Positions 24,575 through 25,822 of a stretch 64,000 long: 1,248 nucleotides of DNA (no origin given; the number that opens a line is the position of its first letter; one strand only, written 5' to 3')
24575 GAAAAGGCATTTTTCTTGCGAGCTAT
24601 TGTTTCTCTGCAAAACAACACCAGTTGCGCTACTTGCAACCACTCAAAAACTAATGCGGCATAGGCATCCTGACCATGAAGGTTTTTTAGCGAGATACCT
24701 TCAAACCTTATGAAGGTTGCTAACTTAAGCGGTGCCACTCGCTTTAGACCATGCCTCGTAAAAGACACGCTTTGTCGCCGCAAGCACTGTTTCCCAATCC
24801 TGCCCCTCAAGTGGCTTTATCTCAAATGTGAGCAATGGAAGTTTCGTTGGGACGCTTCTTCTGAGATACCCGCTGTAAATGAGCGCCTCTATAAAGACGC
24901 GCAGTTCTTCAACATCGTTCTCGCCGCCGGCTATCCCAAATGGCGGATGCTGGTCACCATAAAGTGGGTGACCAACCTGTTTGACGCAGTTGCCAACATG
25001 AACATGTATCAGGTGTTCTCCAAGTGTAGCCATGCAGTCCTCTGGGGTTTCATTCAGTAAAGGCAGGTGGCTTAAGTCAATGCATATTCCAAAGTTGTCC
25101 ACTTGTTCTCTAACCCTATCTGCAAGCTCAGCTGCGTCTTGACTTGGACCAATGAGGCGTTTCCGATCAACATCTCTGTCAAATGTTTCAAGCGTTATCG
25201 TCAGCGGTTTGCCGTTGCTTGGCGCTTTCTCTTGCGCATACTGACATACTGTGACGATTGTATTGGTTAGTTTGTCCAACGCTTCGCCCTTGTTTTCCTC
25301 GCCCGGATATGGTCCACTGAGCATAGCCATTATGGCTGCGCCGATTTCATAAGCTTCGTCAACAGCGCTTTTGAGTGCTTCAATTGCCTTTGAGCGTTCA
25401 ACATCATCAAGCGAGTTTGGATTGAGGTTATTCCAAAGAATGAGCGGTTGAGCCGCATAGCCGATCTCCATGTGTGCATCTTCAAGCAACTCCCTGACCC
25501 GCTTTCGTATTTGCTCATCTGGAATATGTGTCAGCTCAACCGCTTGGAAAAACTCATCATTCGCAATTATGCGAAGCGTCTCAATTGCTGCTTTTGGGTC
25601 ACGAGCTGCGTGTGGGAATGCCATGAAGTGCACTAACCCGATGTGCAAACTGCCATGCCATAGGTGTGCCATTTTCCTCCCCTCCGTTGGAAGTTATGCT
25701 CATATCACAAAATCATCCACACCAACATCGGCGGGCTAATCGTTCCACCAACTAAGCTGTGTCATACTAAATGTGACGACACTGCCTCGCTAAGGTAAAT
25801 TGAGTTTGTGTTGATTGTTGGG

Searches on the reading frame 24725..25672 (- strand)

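Call 8: search_protein_families(library=ncbifam, proteins=[window:24725-25672:-])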
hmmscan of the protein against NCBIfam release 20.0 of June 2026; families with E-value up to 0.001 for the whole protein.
window:24725-25672:- (315 aa): 2 families
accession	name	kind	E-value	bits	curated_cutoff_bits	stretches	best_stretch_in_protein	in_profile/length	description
NF041099.2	keto_glucon_epim_IolO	equivalog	3.9e-05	23.1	300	1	42-229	35-214/269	5-keto-L-gluconate epimerase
NF051856.1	PsicseEpim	equivalog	0.00047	20.1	300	1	43-233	36-217/287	D-psicose 3-epimerase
